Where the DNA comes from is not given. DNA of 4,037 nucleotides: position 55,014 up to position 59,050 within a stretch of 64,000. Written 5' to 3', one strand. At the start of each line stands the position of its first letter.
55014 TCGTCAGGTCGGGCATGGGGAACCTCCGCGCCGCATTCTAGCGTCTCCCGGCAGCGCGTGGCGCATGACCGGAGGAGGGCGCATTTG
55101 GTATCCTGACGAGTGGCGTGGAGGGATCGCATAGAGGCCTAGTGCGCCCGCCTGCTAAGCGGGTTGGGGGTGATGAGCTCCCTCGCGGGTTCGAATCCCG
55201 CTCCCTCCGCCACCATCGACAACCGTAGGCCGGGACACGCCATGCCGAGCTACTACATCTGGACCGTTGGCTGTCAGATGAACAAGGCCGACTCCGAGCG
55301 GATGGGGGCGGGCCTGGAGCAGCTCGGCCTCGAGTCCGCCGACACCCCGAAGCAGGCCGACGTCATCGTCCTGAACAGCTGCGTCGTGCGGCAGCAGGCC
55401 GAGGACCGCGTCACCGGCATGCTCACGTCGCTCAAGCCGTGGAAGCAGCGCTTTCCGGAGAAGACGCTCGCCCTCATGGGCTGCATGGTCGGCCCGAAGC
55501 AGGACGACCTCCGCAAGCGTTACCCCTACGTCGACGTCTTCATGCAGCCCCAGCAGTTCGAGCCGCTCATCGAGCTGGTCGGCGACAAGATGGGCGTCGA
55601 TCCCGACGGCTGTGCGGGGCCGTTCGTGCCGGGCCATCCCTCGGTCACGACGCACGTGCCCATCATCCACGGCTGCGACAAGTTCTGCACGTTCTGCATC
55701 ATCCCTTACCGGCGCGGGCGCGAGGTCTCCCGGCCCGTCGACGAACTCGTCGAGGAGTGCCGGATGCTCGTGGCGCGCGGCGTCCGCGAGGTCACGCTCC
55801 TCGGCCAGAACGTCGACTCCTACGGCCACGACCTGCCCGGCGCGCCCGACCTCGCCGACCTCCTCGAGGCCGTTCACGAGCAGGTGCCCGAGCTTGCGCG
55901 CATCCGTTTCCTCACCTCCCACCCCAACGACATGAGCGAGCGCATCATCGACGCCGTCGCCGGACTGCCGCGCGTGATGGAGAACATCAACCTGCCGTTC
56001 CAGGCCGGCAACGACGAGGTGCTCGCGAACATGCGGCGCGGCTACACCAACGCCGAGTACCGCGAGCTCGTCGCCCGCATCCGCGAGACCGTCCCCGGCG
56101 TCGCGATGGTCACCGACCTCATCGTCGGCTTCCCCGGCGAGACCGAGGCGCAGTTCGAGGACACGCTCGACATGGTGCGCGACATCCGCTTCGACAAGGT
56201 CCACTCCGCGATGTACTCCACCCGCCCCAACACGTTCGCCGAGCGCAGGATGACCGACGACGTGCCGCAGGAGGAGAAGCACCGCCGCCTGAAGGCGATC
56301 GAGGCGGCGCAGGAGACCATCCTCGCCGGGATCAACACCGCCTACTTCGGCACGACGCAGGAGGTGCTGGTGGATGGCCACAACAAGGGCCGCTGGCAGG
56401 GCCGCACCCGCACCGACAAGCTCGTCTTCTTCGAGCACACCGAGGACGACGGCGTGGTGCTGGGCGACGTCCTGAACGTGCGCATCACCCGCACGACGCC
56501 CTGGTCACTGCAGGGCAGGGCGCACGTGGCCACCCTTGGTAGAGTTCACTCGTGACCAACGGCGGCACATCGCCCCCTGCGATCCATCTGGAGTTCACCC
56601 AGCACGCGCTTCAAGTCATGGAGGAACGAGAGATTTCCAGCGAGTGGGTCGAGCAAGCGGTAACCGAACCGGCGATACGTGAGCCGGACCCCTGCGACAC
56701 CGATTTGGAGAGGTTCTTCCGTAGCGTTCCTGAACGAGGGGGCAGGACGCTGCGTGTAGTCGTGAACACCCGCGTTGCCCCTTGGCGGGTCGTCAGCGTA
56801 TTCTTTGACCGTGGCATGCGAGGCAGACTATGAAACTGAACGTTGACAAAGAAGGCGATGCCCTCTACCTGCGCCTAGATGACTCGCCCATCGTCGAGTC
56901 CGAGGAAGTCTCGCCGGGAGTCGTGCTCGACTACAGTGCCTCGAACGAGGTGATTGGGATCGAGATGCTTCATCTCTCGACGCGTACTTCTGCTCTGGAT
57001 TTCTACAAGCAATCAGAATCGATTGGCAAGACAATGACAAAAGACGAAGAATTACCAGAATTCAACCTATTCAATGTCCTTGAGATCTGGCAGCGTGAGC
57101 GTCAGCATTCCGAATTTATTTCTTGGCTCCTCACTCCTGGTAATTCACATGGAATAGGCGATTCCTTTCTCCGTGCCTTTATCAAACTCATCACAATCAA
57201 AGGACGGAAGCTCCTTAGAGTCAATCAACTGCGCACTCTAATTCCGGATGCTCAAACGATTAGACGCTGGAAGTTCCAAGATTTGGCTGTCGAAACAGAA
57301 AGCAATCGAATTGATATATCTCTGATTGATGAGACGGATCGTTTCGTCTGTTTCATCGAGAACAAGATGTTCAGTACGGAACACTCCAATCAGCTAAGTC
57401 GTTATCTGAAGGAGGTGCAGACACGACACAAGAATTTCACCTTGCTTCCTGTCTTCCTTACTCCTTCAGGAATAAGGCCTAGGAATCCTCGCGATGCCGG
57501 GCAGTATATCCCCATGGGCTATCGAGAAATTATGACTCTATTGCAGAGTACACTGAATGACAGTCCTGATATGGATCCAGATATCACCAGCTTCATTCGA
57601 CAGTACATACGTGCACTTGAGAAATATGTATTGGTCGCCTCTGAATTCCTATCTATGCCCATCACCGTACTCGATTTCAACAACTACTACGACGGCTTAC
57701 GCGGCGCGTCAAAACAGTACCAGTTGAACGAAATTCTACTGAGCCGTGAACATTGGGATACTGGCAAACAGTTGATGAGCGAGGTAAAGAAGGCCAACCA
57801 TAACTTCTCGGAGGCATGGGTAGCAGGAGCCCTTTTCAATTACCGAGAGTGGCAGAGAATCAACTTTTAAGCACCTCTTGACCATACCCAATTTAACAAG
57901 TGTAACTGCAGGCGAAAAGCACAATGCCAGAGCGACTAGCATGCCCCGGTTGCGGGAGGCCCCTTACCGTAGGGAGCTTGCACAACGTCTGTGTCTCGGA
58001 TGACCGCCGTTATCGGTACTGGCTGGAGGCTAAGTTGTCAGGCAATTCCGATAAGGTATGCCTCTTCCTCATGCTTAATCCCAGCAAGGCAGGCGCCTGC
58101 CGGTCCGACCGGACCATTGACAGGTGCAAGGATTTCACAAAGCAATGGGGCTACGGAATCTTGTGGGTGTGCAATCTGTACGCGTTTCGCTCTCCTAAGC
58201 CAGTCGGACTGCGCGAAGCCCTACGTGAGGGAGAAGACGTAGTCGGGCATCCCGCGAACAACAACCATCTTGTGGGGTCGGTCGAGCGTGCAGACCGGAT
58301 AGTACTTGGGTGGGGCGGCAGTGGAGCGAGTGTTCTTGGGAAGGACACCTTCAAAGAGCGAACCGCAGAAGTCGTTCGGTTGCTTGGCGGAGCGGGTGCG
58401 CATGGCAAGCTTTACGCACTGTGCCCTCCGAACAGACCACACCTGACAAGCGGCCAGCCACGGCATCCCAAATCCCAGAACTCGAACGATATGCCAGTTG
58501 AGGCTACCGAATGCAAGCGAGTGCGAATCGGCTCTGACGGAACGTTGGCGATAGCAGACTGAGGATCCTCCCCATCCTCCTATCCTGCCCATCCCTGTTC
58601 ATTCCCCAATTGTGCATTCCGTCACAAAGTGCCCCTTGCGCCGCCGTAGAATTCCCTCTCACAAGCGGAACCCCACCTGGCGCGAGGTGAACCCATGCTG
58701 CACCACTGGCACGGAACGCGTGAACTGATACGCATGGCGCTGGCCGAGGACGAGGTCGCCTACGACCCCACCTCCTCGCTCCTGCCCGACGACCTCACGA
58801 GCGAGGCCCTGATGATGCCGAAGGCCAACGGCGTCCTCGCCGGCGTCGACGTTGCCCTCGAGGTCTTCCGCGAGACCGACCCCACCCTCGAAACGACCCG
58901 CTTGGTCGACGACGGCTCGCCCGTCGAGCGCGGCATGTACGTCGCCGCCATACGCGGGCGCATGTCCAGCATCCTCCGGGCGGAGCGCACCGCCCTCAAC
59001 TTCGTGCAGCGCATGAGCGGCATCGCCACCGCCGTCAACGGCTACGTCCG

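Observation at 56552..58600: Low-GC islet between miaB and nadC: DUF4258 toxin-like + DUF2283::PD-(D/E)XK fusion + DUF1643, a candidate undescribed TA-linked nuclease/defence module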

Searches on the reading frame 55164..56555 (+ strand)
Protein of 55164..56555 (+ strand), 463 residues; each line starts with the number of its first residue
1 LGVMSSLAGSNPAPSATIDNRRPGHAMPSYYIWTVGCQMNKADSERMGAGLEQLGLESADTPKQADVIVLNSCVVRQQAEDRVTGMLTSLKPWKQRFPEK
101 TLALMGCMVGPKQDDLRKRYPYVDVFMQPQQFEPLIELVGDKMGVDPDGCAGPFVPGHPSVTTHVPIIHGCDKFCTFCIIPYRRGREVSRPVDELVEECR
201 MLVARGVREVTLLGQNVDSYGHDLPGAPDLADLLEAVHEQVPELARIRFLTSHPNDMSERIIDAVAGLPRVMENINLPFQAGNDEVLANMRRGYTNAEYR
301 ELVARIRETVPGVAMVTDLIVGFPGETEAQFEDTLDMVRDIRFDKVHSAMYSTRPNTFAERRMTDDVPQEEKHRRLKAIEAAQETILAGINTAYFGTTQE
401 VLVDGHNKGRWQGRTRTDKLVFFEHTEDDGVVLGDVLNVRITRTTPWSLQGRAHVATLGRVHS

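Call 3: search_protein_families(library=pfam, proteins=[window:55164-56555:+], max_evalue=1)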
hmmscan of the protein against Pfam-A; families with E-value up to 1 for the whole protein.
window:55164-56555:+ (463 aa): 4 families
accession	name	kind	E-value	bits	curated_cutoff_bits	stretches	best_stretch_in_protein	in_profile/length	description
PF04055.27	Radical_SAM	-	8e-29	101.4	29.5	1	166-337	2-165/166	Radical SAM superfamily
PF00919.26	UPF0004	-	1.6e-23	83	27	1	30-127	2-97/98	Uncharacterized protein family UPF0004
PF01938.26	TRAM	-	2.1e-10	40.7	21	1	394-453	3-60/61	TRAM domain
PF18693.7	TRAM_2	-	0.00027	21.5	27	1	396-452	2-61/63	TRAM domain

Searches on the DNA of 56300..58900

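Call 58: search_rna_families(source=window, start=56300, end=58900, threshold=evalue, max_evalue=1)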
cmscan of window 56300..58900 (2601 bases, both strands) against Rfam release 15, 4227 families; matches with E-value up to 1: 0.
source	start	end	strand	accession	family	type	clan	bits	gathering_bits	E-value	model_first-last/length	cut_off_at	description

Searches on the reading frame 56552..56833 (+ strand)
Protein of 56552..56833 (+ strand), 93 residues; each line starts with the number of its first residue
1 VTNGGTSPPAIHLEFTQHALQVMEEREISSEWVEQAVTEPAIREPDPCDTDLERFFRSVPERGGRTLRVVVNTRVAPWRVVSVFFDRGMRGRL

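Call 3: search_protein_families(library=pfam, proteins=[window:56552-56833:+], max_evalue=1)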
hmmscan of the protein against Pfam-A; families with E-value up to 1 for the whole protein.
window:56552-56833:+ (93 aa): 2 families
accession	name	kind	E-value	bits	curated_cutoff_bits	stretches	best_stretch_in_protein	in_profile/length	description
PF14076.12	DUF4258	-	3.4e-13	50.1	25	1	15-84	1-70/71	Domain of unknown function (DUF4258)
PF04365.19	BrnT_toxin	-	0.15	12.9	34.5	1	23-83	10-70/77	Ribonuclease toxin, BrnT, of type II toxin-antitoxin system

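Call 4: search_protein_families(library=padloc, proteins=[window:56552-56833:+], max_evalue=1)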
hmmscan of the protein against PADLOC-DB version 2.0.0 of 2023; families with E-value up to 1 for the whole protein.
window:56552-56833:+ (93 aa): 0 families

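Call 5: search_protein_families(library=ncbifam, proteins=[window:56552-56833:+], max_evalue=1)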
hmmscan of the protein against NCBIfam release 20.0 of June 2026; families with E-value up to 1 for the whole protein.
window:56552-56833:+ (93 aa): 0 families

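Call 60: search_protein_families(library=phrogs, proteins=[window:56552-56833:+], max_evalue=0.01)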
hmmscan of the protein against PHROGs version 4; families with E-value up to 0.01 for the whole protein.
window:56552-56833:+ (93 aa): 0 families

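Call 98: list_cluster_members(proteins=[P0001, P0015, window:56552-56830:+])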
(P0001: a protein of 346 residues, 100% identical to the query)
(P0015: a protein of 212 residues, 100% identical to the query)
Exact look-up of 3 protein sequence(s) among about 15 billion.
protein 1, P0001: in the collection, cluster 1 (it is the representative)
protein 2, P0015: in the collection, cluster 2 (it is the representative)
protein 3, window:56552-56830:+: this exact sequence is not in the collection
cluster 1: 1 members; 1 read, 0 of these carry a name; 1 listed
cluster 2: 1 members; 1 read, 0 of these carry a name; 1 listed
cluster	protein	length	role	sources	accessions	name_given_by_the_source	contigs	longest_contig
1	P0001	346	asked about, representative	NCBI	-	-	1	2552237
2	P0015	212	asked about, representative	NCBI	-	-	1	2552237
